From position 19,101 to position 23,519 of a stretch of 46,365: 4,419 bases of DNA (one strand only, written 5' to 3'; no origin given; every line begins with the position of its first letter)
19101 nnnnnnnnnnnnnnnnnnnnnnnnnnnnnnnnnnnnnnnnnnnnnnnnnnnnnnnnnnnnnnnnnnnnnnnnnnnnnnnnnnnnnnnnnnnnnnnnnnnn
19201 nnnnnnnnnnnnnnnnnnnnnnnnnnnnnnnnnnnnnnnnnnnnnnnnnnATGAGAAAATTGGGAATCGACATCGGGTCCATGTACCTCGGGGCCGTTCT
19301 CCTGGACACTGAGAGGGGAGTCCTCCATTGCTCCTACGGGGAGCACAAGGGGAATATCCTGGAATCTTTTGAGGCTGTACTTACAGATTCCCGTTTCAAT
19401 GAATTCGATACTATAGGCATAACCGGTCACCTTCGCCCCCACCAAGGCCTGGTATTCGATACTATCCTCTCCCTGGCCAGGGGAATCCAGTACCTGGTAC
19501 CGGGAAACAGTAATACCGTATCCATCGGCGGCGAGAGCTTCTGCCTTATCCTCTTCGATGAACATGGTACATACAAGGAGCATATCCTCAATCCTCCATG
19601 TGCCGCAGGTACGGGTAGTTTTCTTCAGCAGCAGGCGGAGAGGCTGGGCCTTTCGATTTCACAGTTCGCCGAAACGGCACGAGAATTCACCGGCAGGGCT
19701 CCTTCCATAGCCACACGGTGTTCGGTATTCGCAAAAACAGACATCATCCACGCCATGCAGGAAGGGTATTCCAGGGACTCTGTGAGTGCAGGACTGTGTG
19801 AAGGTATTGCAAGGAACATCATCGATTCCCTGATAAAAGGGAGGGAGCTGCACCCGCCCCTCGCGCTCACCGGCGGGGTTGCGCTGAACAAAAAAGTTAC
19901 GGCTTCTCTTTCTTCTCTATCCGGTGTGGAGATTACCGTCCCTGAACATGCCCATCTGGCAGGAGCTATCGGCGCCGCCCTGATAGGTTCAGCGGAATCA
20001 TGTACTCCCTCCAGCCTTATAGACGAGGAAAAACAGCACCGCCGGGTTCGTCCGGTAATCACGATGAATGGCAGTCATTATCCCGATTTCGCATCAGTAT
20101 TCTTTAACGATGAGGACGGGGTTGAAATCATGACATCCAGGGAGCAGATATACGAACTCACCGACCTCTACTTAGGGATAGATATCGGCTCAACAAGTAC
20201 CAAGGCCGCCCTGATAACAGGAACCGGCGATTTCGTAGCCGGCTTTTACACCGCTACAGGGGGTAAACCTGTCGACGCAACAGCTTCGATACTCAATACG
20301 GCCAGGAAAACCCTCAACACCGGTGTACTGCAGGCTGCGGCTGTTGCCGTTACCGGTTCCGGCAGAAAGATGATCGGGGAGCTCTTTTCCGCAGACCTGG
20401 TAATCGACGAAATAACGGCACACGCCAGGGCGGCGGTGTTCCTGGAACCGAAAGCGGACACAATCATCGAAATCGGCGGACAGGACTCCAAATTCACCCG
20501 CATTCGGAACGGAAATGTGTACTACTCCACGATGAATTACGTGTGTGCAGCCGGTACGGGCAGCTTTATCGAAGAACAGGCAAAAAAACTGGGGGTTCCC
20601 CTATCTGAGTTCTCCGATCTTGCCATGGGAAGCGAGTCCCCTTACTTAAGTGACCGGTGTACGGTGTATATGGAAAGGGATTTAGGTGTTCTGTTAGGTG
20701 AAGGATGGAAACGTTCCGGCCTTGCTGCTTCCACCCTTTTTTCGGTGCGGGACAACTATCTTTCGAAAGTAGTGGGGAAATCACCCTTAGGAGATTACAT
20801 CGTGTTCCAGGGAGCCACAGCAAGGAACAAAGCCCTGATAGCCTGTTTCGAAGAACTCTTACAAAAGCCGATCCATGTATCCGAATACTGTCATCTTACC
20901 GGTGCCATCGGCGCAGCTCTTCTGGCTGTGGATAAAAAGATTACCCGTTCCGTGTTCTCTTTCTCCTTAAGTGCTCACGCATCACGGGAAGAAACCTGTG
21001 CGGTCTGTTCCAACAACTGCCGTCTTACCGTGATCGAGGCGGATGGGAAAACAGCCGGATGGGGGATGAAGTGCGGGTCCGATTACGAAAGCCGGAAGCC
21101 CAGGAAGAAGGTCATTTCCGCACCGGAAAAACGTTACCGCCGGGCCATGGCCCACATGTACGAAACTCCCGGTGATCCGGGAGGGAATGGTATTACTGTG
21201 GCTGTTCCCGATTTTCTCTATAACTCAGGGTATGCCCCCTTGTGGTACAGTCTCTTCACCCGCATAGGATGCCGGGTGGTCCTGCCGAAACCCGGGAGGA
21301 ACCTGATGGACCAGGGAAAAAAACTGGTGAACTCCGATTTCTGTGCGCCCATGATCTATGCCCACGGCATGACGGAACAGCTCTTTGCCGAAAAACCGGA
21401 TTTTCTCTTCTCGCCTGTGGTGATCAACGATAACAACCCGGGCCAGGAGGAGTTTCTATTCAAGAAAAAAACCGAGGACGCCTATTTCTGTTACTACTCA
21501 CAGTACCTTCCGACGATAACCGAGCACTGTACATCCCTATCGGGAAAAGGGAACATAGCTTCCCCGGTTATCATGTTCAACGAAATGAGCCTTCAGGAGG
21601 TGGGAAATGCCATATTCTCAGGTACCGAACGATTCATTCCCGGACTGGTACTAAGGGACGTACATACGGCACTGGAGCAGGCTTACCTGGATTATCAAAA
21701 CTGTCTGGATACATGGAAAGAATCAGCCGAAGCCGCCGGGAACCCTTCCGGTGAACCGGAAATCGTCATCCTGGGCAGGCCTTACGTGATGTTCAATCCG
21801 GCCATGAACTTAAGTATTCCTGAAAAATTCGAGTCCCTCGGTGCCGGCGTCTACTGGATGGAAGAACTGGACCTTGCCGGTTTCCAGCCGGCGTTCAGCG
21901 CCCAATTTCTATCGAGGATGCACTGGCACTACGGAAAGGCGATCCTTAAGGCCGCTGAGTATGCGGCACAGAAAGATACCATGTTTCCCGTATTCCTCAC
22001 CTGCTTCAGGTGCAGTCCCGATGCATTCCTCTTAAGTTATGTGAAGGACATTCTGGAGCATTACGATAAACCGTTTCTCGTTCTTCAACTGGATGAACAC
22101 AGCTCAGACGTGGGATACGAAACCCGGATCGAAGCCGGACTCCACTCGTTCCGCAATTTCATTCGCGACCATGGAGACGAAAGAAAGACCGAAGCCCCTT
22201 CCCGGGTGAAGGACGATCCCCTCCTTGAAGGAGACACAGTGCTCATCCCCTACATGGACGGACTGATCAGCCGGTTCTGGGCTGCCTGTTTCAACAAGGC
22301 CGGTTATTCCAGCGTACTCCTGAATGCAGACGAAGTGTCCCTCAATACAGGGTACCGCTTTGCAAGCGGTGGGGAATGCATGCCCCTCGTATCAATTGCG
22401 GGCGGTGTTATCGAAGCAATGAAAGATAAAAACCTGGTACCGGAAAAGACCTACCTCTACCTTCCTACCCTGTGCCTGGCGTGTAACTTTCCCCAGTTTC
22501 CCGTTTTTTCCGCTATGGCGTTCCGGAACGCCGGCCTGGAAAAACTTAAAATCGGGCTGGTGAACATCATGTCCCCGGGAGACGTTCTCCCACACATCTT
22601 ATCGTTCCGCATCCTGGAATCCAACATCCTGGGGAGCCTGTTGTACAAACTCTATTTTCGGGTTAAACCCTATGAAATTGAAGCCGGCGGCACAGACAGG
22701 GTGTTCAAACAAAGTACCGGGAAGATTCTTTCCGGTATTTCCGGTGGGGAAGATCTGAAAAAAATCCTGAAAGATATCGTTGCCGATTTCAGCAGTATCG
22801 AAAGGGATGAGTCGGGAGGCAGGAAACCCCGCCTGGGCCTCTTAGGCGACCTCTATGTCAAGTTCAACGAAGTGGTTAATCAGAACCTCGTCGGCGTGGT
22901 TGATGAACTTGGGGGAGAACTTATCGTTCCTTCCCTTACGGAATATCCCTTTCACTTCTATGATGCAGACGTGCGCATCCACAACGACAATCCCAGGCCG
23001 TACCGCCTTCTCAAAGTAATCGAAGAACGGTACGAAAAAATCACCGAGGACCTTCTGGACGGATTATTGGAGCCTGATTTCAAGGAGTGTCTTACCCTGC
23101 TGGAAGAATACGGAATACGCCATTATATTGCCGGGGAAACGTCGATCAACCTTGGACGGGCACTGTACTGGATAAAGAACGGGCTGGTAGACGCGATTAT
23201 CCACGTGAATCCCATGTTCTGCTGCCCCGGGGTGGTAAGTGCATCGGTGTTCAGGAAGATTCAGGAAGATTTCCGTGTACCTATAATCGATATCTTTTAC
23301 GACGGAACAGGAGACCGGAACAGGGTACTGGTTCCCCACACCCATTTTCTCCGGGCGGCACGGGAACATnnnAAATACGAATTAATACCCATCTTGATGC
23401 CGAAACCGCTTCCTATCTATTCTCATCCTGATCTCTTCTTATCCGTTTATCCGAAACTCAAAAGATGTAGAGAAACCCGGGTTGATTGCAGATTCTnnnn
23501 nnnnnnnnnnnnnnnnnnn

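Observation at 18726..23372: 1373-aa double-activase / dehydratase-like fusion behind a 525-nt leader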

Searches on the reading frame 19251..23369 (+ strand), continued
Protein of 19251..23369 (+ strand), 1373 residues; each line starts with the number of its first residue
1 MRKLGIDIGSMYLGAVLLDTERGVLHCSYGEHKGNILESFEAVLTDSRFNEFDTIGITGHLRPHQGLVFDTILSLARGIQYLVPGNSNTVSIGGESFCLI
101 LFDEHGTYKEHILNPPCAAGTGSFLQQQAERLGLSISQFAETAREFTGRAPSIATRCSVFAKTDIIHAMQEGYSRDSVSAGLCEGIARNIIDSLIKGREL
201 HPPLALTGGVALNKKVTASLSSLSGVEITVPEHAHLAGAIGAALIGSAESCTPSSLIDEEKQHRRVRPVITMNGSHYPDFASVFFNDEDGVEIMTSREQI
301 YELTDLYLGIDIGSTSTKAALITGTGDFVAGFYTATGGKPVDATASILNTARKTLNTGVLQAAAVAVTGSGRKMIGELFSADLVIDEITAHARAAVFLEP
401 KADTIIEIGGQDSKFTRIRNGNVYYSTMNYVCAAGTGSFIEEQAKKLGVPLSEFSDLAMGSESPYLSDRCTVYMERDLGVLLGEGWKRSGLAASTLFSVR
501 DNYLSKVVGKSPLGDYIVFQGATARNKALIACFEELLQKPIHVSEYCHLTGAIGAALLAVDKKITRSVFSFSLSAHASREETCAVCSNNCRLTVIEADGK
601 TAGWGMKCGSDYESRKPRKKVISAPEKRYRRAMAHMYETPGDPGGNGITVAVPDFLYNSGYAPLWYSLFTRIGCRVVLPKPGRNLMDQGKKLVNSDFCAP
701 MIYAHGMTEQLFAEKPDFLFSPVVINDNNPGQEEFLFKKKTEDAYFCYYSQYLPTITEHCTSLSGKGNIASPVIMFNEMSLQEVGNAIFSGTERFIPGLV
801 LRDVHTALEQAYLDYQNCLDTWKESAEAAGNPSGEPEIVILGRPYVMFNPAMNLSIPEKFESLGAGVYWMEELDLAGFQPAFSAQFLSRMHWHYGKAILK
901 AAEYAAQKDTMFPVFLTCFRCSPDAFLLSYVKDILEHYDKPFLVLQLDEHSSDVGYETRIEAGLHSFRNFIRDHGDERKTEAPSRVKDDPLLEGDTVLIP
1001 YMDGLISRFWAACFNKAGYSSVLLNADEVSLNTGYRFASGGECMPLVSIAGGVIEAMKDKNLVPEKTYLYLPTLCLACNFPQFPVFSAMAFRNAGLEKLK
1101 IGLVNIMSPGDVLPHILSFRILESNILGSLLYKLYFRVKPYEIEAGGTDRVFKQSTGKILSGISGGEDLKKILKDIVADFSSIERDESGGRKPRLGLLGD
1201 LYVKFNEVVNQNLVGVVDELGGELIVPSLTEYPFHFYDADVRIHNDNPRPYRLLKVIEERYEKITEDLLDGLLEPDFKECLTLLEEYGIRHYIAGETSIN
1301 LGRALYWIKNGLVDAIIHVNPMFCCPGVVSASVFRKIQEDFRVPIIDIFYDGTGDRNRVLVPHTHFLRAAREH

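Call 76: search_dna_similar(query=window:19251-23369:+, collection=plasmids, mode=protein, max_evalue=1e-20, max_rows=25)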
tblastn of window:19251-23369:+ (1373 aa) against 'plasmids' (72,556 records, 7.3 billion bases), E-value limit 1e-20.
Records with a match: 13; places in all: 15; records where one place covers at least 80% of the query: 4.
Best place of each record, by identity: <60% 13.
By first word of the organism name: Listeria 2; Fusobacterium 2; Paraclostridium 1; Acetoanaerobium 1; Haliovirga 1; Subdoligranulum 1; Collinsella 1; Monoglobus 1; Rhodococcus 1; Brevibacillus 1; and 1 more.
By predicted mobility (MOB-suite, as given by PLSDB): non-mobilizable 12; mobilizable 1.
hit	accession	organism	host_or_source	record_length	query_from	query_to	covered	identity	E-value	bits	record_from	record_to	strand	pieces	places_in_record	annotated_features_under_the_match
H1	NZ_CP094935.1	Paraclostridium bifermentans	Homo sapiens,feces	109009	1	1083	79%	28.3%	6e-117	414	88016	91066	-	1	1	acyl-CoA dehydratase activase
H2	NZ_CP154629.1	Acetoanaerobium noterae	cell culture,Sludge of a digestion ...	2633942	77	1232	84%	26.0%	7e-89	328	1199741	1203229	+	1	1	none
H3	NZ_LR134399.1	Listeria monocytogenes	Homo sapiens,Vein blood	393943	113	1232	82%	26.5%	6e-89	328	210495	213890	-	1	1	2-hydroxyacyl-CoA dehydratase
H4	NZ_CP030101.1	Listeria monocytogenes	Environment,water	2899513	113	1232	82%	26.4%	2e-87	323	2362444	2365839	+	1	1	none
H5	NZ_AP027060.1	Haliovirga abyssi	-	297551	114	1232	82%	24.6%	3e-74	281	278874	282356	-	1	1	acyl-CoA dehydratase activase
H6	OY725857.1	Subdoligranulum variabile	-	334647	113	949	61%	27.8%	5e-59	233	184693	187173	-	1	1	none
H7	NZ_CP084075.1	Fusobacterium vincentii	-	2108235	89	952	63%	26.6%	6e-67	258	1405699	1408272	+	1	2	none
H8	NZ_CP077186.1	Fusobacterium animalis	Homo sapiens,resected colorectal tumor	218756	113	952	61%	26.7%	7e-65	251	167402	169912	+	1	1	acyl-CoA dehydratase activase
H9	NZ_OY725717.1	Collinsella aerofaciens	-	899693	79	919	61%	25.6%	1e-53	215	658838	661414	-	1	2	2-hydroxyacyl-CoA dehydratase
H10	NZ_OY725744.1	Monoglobus pectinilyticus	-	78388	4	622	40%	33.2%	1e-40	292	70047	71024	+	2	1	acyl-CoA dehydratase activase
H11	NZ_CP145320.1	Rhodococcus ruber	-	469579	297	588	21%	32.1%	5e-21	108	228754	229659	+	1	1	acyl-CoA dehydratase activase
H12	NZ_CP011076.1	Brevibacillus laterosporus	Oryza sativa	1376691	308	608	22%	28.8%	2e-25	123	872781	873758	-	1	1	none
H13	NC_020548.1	Azoarcus sp. KH32C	-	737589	308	562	19%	33.1%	6e-21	108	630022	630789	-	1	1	acyl-CoA dehydratase activase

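Call 77: get_annotated_region(hit=H3, flank=2500)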
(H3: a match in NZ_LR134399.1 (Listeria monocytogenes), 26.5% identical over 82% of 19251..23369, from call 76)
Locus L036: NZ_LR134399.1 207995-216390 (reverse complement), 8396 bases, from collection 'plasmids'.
description: Listeria monocytogenes strain NCTC7974 plasmid 2, complete sequence
organism: Listeria monocytogenes (NCBI taxid 1639)
taxonomy: Bacteria; Bacillota; Bacilli; Bacillales; Listeriaceae; Listeria; Listeria monocytogenes
host: -; source: Homo sapiens,Vein blood; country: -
typing (MOB-suite, as given by PLSDB): non-mobilizable
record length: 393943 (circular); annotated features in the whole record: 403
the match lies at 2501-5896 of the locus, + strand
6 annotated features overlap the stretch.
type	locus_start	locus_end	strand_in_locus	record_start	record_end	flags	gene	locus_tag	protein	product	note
CDS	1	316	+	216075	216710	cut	-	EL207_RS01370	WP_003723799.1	FMN-dependent NADH-azoreductase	-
CDS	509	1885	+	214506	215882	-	-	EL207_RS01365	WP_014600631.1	amino acid permease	GO:0006865 - amino acid transport [Evidence IEA]; GO:0055085 - transmembrane transport [Evidence IEA]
CDS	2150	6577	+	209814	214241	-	-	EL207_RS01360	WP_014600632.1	2-hydroxyacyl-CoA dehydratase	-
CDS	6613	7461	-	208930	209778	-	-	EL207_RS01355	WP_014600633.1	PhzF family phenazine biosynthesis protein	GO:0009058 - biosynthetic process [Evidence IEA]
CDS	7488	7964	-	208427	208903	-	ybaK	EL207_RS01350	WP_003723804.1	Cys-tRNA(Pro) deacylase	GO:0043039 - tRNA aminoacylation [Evidence IEA]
CDS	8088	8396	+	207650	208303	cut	-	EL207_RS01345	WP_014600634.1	DUF5105 domain-containing protein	-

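Call 78: get_annotated_region(hit=H1, flank=2500)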
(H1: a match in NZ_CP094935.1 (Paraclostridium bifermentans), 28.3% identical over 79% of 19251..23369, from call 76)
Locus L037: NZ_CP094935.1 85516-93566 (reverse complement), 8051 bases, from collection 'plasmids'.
description: Paraclostridium bifermentans strain HD0315_2 plasmid pHD0315_2-2, complete sequence
organism: Paraclostridium bifermentans (NCBI taxid 1490)
taxonomy: Bacteria; Bacillota; Clostridia; Peptostreptococcales; Peptostreptococcaceae; Paraclostridium; Paraclostridium bifermentans
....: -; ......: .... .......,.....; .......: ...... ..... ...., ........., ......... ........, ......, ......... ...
typing (MOB-suite, as given by PLSDB): non-mobilizable
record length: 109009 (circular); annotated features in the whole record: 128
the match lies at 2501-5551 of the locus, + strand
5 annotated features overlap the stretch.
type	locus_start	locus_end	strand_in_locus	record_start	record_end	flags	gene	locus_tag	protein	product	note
CDS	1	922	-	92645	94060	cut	nhaC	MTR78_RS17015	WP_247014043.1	Na+/H+ antiporter NhaC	GO:1902600 - proton transmembrane transport [Evidence IEA]; GO:0006814 - sodium ion transport [Evidence IEA]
CDS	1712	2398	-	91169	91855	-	-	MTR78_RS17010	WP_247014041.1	Crp/Fnr family transcriptional regulator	GO:0006355 - regulation of DNA-templated transcription [Evidence IEA]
CDS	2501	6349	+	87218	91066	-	-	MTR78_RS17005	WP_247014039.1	acyl-CoA dehydratase activase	-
CDS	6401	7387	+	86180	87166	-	-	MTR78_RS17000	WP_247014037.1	ABC transporter substrate-binding protein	-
CDS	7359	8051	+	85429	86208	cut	-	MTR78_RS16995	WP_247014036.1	ABC transporter permease subunit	GO:0055085 - transmembrane transport [Evidence IEA]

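Call 80: search_protein_families(library=pfam, proteins=[L036:2150-6574:+, L037:2501-6346:+], max_evalue=0.01)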
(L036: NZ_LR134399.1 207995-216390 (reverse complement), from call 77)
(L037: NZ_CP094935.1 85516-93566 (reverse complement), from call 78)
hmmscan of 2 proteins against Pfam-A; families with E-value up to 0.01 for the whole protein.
L036:2150-6574:+ (1475 aa): 4 families
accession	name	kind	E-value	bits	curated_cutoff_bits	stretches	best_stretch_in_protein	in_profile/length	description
PF09989.15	DUF2229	-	1.9e-85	286.4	29.4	1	669-886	1-218/218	CoA enzyme activase uncharacterised domain (DUF2229)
PF01869.26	BcrAD_BadFG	-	2.2e-59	201.7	31.5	2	320-574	1-271/271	BadF/BadG/BcrA/BcrD ATPase family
PF01548.23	DEDD_Tnp_IS110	-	7.5e-05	23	29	0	4-73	1-67/155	Transposase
PF00370.27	FGGY_N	-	9.7e-05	22.5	28.8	0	4-48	3-46/245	FGGY family of carbohydrate kinases, N-terminal domain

L037:2501-6346:+ (1282 aa): 7 families
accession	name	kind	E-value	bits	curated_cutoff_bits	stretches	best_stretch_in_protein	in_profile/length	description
PF01869.26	BcrAD_BadFG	-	2e-68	231.3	31.5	2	311-560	1-269/271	BadF/BadG/BcrA/BcrD ATPase family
PF09989.15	DUF2229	-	1.3e-58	198.6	29.4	1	604-819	1-215/218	CoA enzyme activase uncharacterised domain (DUF2229)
PF06050.19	HGD-D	-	1.2e-05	25.6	28.4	1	859-911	287-342/342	2-hydroxyglutaryl-CoA dehydratase, D-component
PF05378.19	Hydant_A_N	-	0.00085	19.5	25.2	1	311-418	2-101/176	Hydantoinase/oxoprolinase N-terminal region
PF22521.2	HypF_C_2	-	0.0015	18.8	27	0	171-236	155-222/241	Carbamoyltransferase, Kae1-like Domain, second subdomain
PF02782.22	FGGY_C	-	0.0024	18.1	27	0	517-561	150-193/198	FGGY family of carbohydrate kinases, C-terminal domain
PF00370.27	FGGY_N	-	0.0058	16.7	28.8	0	310-339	2-31/245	FGGY family of carbohydrate kinases, N-terminal domain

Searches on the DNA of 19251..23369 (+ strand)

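Call 39: search_rna_families(sources=[L005, L008, L010, L012, L017, L022, L009, L007, L006, L011], threshold=gathering)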
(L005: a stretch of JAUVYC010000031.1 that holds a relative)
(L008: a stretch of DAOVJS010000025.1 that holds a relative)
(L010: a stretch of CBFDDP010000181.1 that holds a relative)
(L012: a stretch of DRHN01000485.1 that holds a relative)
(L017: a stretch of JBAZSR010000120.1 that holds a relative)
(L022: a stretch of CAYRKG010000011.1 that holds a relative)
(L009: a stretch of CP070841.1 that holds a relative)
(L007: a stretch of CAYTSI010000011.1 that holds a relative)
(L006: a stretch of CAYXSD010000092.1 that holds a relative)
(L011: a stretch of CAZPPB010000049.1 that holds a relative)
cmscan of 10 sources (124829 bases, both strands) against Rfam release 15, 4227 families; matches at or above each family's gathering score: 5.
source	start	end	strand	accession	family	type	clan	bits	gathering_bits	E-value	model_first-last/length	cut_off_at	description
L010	4764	4837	+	RF00005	tRNA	Gene; tRNA;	CL00001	69.3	29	9.3e-13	1-71/71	no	tRNA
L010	4847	4919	+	RF00005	tRNA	Gene; tRNA;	CL00001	68.2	29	1.9e-12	1-71/71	no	tRNA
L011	11017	11090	+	RF00005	tRNA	Gene; tRNA;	CL00001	63.5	29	3.7e-11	1-71/71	no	tRNA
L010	4974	5055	+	RF00005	tRNA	Gene; tRNA;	CL00001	58.1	29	1.1e-09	1-71/71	no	tRNA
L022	15550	15651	-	RF02510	PYLIS_3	Cis-reg;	-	39.1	38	0.00028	1-100/100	no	Pyrrolysine insertion sequence mttB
